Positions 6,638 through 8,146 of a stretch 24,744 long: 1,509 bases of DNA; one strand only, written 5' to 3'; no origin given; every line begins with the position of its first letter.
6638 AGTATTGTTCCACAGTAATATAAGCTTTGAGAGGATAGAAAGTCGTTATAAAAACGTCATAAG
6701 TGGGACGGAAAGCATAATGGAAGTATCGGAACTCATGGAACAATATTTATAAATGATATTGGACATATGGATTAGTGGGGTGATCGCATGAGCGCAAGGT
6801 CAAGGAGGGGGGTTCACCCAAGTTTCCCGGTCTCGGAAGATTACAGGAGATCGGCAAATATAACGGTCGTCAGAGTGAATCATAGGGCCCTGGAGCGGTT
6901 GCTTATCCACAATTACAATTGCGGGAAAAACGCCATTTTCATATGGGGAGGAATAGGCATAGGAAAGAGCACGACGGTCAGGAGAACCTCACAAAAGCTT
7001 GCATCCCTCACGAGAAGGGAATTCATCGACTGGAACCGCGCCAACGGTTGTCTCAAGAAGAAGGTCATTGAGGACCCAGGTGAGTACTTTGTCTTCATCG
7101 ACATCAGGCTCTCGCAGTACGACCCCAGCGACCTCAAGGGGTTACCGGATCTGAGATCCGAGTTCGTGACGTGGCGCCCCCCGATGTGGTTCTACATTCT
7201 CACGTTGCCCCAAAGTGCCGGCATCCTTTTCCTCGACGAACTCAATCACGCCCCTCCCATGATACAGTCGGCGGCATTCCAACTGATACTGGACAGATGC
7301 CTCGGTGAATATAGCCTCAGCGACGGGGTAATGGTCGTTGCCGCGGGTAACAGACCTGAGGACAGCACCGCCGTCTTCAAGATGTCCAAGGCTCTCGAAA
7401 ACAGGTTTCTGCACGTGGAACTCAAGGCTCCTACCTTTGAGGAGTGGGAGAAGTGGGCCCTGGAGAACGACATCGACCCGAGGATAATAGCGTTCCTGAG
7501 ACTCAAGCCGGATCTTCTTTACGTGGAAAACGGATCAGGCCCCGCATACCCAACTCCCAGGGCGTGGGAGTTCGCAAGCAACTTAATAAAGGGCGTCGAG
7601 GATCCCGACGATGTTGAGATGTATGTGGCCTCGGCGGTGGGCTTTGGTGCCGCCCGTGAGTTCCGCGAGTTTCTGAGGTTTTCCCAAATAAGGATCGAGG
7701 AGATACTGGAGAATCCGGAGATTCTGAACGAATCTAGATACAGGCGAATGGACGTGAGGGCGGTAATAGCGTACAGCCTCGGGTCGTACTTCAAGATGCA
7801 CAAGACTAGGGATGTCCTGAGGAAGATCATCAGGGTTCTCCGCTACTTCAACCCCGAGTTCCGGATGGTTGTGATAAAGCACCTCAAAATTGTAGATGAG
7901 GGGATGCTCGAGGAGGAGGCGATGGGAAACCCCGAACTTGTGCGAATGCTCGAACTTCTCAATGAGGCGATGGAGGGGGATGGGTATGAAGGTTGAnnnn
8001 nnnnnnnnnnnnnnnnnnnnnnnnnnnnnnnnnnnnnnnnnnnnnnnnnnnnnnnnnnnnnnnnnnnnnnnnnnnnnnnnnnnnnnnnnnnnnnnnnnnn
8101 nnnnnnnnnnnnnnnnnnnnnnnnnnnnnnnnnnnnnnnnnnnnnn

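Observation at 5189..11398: Candidate new system: MoxR AAA+ / vWA operon with three orphan partners and a divergent wHTH-ATPase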

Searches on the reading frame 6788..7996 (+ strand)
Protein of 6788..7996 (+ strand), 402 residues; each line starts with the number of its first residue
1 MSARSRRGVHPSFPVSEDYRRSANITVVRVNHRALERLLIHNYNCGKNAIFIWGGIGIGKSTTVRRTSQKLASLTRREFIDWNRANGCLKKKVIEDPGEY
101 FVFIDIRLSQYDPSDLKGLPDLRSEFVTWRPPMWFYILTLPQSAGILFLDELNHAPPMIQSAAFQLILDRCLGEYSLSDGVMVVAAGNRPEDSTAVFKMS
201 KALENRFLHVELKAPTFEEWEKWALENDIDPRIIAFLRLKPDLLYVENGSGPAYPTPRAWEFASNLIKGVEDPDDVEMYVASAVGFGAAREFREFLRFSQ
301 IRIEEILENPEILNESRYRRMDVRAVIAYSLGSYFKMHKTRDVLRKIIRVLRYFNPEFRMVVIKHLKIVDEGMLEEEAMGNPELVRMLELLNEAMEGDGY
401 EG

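Call 3: search_protein_families(library=pfam, proteins=[window:6788-7996:+], max_evalue=0.01)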
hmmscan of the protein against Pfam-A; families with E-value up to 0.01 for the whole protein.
window:6788-7996:+ (402 aa): 3 families
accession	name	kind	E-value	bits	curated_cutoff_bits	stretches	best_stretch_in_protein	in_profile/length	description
PF07728.20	AAA_5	-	9.5e-05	22.9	22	1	142-207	65-139/139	AAA domain (dynein-related subfamily)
PF07726.17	AAA_3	-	0.0051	17.1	27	0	141-208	60-130/131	ATPase family associated with various cellular activities (AAA)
PF00004.35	AAA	-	0.0058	17.5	21.2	0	144-194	58-115/131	ATPase family associated with various cellular activities (AAA)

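Call 5: search_protein_families(library=padloc, proteins=[window:6788-7996:+], max_evalue=0.01)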
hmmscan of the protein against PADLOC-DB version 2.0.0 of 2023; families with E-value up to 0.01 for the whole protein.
window:6788-7996:+ (402 aa): 0 families

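Call 6: search_protein_families(library=ncbifam, proteins=[window:6788-7996:+], max_evalue=0.01)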
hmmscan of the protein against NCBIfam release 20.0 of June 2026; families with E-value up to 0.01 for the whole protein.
window:6788-7996:+ (402 aa): 0 families

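Call 19: find_homologous_proteins(query=window:6788-7996:+, max_evalue=0.001)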
Query window:6788-7996:+ (402 aa): 3411 proteins with E <= 0.001 among 6354 candidates; the best 120 are listed. Only proteins of 221 to 704 residues were searched: fused or split forms outside these lengths cannot appear, so this answer is no evidence that the protein stands alone or is whole; find_related_loci, which searches DNA, has no such limit.
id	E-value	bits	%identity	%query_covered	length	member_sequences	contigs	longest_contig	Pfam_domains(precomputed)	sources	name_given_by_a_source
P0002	2.8e-271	917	100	100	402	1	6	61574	-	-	-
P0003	3.2e-93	331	46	91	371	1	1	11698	PF07728.21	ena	-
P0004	4.7e-86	307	41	88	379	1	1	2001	-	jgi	jgi:hypothetical protein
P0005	2.3e-85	305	43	85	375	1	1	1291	PF20720.4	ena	-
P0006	1.2e-84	302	44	85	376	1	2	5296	-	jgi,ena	-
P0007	1.6e-84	302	43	85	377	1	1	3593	-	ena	-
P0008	4.1e-84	301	42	90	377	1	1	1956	-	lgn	-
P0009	3.1e-83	298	42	85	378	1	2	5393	-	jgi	-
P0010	9.6e-83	296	41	87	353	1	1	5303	-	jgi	-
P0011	3.8e-82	294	51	70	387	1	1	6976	PF00004.36,PF07728.21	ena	-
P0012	3.3e-81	291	42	84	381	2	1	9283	-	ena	-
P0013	8.0e-81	290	40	88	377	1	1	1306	-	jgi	-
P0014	8.8e-81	290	39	88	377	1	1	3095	-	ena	-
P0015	1.2e-80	289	42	85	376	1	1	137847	PF07728.21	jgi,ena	-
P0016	4.0e-80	288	39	92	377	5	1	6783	-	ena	-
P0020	1.1e-77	280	41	86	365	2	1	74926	-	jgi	-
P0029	3.6e-73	265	49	71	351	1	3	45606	PF07726.18,PF07728.21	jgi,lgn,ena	-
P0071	6.8e-63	231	38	85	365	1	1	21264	-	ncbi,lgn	ncbi:MAG TPA: MoxR family ATPase [Nitrososphaeraceae archaeon]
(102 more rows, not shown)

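Call 20: find_encoding_contigs(protein=P0003, flank=10000, max_places=3)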
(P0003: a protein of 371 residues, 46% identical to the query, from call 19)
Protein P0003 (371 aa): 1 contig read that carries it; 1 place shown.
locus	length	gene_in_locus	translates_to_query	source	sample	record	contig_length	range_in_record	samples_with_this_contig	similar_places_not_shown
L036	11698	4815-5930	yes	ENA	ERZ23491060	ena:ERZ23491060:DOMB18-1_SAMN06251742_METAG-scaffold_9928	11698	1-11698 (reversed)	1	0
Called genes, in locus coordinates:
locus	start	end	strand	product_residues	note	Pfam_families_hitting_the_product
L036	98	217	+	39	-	-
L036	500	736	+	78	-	-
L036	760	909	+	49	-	-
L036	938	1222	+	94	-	-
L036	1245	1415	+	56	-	-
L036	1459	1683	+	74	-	-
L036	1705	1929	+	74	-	-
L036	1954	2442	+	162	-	-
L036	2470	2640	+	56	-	-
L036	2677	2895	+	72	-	-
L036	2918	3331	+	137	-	-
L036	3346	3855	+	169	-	-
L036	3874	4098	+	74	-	-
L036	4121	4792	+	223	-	-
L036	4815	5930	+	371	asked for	PF07728:AAA_5 (faint)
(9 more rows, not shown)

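Call 21: find_encoding_contigs(protein=P0015, flank=10000, max_places=3)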
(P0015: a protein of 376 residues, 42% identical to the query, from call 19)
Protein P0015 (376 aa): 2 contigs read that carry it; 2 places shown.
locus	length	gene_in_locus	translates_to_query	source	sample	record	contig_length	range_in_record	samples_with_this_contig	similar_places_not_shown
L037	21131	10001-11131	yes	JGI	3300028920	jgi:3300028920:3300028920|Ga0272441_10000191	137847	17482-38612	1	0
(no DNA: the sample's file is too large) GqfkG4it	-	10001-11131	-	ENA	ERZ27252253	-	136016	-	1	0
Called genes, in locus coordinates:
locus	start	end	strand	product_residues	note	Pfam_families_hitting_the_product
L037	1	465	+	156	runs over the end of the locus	-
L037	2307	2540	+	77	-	-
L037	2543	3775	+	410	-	-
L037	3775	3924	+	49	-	-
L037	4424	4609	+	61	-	-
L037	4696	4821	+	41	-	-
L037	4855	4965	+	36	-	-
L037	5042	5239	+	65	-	-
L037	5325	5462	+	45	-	-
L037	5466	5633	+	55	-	-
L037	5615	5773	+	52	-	-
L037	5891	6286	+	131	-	-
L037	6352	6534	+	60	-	-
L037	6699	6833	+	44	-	-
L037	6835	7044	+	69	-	-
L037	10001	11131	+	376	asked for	PF07728:AAA_5 (faint)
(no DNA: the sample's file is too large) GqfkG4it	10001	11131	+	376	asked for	PF07728:AAA_5 (faint)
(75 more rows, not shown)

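Call 22: find_encoding_contigs(protein=P0020, flank=10000, max_places=3)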
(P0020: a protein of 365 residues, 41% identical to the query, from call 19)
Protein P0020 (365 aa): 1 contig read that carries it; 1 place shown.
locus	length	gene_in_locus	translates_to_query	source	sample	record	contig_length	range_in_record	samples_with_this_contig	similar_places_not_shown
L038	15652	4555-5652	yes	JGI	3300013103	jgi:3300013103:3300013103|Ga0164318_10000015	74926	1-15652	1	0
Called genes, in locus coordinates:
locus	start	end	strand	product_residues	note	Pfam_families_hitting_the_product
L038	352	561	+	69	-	-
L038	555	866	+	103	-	-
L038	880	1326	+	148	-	-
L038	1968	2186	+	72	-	-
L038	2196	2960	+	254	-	-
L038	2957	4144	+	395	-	PF13203:DUF2201_N, PF09967:DUF2201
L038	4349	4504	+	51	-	-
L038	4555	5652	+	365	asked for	-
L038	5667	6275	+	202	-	PF23802:DUF7178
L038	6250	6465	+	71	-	-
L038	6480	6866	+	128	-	-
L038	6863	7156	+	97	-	-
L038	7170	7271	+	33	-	-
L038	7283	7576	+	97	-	-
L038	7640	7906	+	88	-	-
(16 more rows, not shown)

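Call 23: search_protein_families(library=phrogs, proteins=[window:6788-7996:+], max_evalue=0.01)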
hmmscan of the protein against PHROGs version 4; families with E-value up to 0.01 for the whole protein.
window:6788-7996:+ (402 aa): 2 families
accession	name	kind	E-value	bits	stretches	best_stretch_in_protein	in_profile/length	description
phrog_1297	-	other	2.3e-77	261.4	1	29-371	8-333/356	ATPase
phrog_16335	-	other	2.9e-21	76.9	1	102-213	53-168/267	ATPase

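Call 25: search_dna_similar(query=window:6788-7996:+, collection=phages, mode=protein, max_rows=30, max_evalue=0.00001)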
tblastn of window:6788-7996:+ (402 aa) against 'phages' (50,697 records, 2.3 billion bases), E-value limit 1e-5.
Records with a match: 835; places in all: 835; records where one place covers at least 80% of the query: 42.
Best place of each record, by identity: <60% 835.
By first word of the organism name: Escherichia 215; Pseudomonas 112; Vibrio 104; Klebsiella 70; Erwinia 35; Salmonella 34; Pectobacterium 26; Cronobacter 17; Achromobacter 17; Rhizobium 16; and 43 more.
By host as written in the record: - 124; Escherichia coli 75; Pseudomonas aeruginosa 42; Klebsiella pneumoniae 31; Pseudomonas aeruginosa PAO1 16; Campylobacter jejuni 15; Escherichia coli K-12 14; Cronobacter sakazakii 13; and 232 more.
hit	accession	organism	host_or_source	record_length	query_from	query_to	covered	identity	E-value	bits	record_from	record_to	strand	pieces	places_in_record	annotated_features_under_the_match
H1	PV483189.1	Pantoea phage G19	Pantoea agglomerans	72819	19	361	85%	29.4%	6e-33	137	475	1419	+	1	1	ATPase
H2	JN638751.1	Bacillus phage G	Bacillus megaterium str. ATCC 43725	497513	21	295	68%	34.8%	2e-37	150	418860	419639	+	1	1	566: gp566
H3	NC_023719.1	Bacillus phage G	Bacillus megaterium str. ATCC 43725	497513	21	295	68%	34.8%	2e-37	150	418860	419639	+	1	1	566: ATPase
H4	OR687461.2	Pseudomonas phage CL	Pseudomonas alcaligenes T3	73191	20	381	90%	26.2%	3e-23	108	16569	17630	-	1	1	record has no annotation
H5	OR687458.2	Pseudomonas phage CRC2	Pseudomonas alcaligenes T3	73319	20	381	90%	26.2%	3e-23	108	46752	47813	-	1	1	record has no annotation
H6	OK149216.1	Acinetobacter phage vB_IME_Ab2712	Acinetobacter baumannii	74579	39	379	85%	27.7%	2e-28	123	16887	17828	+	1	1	record has no annotation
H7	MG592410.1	Vibrio phage 1.026.O._10N.222.49.C7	Vibrio splendidus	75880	27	366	85%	27.6%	5e-28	122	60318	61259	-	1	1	hypothetical protein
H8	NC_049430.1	Vibrio phage 1.026.O._10N.222.49.C7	Vibrio splendidus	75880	27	366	85%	27.6%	5e-28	122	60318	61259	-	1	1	ATPase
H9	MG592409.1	Vibrio phage 1.025.O._10N.222.46.B6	Vibrio splendidus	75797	27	366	85%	27.6%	6e-28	122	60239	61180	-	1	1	hypothetical protein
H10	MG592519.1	Vibrio phage 1.150.O._10N.222.46.A6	Vibrio splendidus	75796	27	366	85%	27.6%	6e-28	122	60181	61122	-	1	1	hypothetical protein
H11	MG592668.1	Vibrio phage 2.130.O._10N.222.46.C2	Vibrio splendidus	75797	27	366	85%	27.6%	6e-28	122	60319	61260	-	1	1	hypothetical protein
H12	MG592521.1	Vibrio phage 1.152.O._10N.222.46.E1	Vibrio splendidus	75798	27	366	85%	27.6%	6e-28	122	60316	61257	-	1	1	hypothetical protein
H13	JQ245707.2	Cyanophage S-TIM5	Parasynechococcus marenigrum WH 8102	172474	44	295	63%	37.2%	7e-41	160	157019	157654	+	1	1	MoxR-like ATPase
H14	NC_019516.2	Cyanophage S-TIM5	Parasynechococcus marenigrum WH 8102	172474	44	295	63%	37.2%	7e-41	160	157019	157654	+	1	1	ATPase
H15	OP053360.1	Cyanophage S-TIM66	Synechococcus sp. CC9605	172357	44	295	63%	37.2%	7e-41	160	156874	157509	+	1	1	MoxR-like ATPase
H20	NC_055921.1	Salmonella phage vB_SalP_TR2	Salmonella enterica subsp. enterica ...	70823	51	363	78%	29.4%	1e-30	130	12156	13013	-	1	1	ATPase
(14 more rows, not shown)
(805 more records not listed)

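Call 50: find_encoding_contigs(protein=P0029, flank=8000, max_places=2)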
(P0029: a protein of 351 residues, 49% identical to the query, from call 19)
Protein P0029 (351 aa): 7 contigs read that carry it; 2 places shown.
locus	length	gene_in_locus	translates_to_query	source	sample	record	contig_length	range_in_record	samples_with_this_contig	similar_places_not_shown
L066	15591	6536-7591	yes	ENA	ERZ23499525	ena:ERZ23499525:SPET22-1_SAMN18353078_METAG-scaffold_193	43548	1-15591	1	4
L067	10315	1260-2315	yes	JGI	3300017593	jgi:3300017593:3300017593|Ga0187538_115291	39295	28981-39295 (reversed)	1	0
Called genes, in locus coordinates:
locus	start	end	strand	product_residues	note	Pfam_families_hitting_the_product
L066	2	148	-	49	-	?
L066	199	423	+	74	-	-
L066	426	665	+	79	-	-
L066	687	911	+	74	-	-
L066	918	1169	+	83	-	-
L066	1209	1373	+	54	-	-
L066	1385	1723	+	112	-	-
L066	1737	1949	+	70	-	-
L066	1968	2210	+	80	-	-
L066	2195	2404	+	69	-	-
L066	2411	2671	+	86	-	-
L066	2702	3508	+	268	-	-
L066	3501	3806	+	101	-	-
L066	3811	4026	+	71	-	-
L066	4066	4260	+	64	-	-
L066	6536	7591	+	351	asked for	PF07726:AAA_3 (faint), PF07728:AAA_5 (weak)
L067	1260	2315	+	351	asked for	PF07726:AAA_3 (faint), PF07728:AAA_5 (weak)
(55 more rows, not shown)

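Call 51: find_encoding_contigs(protein=P0011, flank=8000, max_places=2)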
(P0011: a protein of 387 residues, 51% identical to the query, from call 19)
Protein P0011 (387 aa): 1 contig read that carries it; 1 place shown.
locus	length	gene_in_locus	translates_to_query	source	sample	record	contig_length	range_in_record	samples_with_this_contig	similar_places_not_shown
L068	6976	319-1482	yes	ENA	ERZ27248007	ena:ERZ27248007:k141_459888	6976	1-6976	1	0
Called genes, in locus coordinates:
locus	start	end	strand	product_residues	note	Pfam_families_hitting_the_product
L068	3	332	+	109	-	?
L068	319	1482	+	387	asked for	PF00004:AAA (faint), PF07728:AAA_5 (faint)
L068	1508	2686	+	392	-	PF13203:DUF2201_N, PF09967:DUF2201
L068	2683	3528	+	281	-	-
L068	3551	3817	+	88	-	-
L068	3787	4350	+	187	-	-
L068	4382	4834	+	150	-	-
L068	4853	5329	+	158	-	-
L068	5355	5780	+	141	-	-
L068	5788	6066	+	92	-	-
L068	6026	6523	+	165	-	-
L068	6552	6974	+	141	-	?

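Call 52: find_encoding_contigs(protein=P0071, flank=8000, max_places=2)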
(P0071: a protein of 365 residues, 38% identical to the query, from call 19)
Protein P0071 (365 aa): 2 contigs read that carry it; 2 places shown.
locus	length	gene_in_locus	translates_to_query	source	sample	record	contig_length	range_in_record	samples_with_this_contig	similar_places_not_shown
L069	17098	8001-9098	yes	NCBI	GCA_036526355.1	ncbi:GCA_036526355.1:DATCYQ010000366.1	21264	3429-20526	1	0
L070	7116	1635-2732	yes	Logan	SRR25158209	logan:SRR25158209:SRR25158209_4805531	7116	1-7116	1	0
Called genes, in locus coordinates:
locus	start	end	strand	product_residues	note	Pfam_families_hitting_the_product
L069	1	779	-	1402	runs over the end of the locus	?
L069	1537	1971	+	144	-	-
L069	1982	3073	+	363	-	-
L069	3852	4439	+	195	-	-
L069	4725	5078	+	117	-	-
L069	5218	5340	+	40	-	-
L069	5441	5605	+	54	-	-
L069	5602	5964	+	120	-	-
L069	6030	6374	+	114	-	-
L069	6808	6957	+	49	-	-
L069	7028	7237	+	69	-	-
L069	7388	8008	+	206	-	PF14528:LAGLIDADG_3 (weak), PF00961:LAGLIDADG_1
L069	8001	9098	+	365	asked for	-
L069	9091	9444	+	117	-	-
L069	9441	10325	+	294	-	-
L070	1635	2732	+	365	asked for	-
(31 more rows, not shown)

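Call 74: get_annotated_region(hit=H20, flank=4000)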
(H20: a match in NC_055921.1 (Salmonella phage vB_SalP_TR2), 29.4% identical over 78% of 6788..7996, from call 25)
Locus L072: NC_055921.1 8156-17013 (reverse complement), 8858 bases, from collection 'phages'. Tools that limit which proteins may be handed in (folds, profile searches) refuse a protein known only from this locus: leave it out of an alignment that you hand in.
description: Salmonella phage vB_SalP_TR2, complete genome.
organism: Salmonella phage vB_SalP_TR2 (NCBI taxid 2812854)
taxonomy: Viruses; Duplodnaviria; Heunggongvirae; Uroviricota; Caudoviricetes; Schitoviridae; Triduovirus; Triduovirus Tr2
host: Salmonella enterica subsp. enterica serovar Albany; source: -; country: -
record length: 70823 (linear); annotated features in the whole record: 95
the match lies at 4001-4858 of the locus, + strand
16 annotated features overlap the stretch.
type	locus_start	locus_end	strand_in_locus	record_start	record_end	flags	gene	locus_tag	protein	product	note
CDS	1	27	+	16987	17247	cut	-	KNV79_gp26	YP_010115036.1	hypothetical protein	-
CDS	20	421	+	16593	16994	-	-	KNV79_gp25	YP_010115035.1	hypothetical protein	-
CDS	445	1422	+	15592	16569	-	-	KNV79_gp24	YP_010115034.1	tail protein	-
CDS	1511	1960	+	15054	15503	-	-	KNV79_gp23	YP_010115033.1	dUTPase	-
CDS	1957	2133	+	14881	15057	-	-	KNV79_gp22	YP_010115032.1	hypothetical protein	-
CDS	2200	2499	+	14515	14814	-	-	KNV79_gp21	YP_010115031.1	replication initiation protein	-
CDS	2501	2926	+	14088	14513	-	-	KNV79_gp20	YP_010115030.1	hypothetical protein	-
CDS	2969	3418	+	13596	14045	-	-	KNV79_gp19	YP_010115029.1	tellurite resistance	-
CDS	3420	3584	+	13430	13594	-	-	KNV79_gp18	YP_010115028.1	TciB-like inhibition of cell division or resistance to colicin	-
CDS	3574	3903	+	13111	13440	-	-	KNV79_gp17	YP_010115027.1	hypothetical protein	-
CDS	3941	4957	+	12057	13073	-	-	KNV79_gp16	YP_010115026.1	ATPase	-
CDS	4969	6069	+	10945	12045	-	-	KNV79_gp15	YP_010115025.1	HNH endonuclease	-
CDS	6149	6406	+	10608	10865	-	-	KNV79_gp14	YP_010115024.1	hypothetical protein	-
CDS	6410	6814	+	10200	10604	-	-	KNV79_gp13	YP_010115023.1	hypothetical protein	-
CDS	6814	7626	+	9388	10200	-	-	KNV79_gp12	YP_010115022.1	CLP protease putative ATP-dependent Clp protease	-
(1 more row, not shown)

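Call 75: get_annotated_region(hit=H14, flank=4000)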
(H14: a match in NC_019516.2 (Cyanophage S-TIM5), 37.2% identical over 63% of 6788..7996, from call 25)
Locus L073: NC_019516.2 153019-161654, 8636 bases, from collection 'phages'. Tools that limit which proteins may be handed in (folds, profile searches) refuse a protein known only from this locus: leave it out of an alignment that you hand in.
description: Cyanophage S-TIM5, complete genome.
organism: Cyanophage S-TIM5 (NCBI taxid 1137745)
taxonomy: Viruses; Duplodnaviria; Heunggongvirae; Uroviricota; Caudoviricetes; Aurunvirus; Aurunvirus STIM5
host: Parasynechococcus marenigrum WH 8102; source: surface waters from the Gulf of Aqaba, Red Sea; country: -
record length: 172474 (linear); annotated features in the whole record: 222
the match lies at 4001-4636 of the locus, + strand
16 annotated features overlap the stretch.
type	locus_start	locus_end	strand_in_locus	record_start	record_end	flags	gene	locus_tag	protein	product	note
CDS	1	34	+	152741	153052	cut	-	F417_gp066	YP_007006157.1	hypothetical protein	-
CDS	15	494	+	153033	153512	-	-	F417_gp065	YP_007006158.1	hypothetical protein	-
CDS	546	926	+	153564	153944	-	-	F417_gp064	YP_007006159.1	hypothetical protein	-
CDS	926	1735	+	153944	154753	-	-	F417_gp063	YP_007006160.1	hypothetical protein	-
CDS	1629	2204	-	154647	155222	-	-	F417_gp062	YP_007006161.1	hypothetical protein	-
CDS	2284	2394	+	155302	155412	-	-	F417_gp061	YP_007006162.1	hypothetical protein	-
CDS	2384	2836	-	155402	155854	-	-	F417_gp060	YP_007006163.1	hypothetical protein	-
CDS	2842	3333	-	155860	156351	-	-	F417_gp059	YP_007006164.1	hypothetical protein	-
CDS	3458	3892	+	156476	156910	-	-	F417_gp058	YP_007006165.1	Hsp20 heat shock protein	Bacterial-like gene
CDS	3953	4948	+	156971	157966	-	-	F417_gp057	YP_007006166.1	ATPase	Bacterial-like gene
CDS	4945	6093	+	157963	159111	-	-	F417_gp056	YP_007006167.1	HNH endonuclease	-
CDS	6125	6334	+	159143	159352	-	-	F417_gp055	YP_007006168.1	hypothetical protein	-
CDS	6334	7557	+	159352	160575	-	-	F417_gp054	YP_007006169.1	virion structural protein and packaging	-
CDS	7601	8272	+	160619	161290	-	-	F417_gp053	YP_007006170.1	thymidylate synthase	DNA replication metabolism modification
CDS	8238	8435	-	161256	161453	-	-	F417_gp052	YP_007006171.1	hypothetical protein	-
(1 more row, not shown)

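Call 80: find_related_loci(query=A2, collection=viral_contigs, flank=8000)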
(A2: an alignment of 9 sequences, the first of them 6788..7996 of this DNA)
Query A2 (402 aa) in viral_contigs; peptide patterns used: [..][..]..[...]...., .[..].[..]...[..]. (x = any residue, [..] = any of these).
599 stretches matched a pattern (row limit reached: there are more); 546 encode a relative of the query (tblastn E <= 1e-3); the best 80 are kept; 80 distinct loci.
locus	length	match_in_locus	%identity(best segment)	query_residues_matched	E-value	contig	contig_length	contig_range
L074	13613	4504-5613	40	20-384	7e-84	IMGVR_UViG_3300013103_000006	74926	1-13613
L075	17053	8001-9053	38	24-367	4e-82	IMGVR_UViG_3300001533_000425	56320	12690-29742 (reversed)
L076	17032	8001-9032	40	27-367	4e-81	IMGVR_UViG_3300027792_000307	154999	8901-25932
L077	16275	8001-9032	40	27-367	4e-81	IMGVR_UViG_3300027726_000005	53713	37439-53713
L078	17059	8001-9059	42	19-367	2e-85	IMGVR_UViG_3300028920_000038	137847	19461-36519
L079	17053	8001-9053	39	25-367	2e-79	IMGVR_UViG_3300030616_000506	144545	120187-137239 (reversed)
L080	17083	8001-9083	40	28-383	6e-79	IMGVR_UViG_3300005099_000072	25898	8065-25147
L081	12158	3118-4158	40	28-369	6e-79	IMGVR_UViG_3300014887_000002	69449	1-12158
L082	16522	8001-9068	38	25-368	2e-75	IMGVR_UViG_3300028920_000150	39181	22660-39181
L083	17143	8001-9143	34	30-389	7e-70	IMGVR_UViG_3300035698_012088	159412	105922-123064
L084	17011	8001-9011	39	26-364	2e-69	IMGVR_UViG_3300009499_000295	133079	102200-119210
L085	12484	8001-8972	39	30-367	5e-69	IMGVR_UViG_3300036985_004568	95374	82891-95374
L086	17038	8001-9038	40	26-376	1e-68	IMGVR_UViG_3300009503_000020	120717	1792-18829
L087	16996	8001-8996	39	30-367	2e-65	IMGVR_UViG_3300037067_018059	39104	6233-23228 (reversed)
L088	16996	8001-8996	38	30-375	3e-65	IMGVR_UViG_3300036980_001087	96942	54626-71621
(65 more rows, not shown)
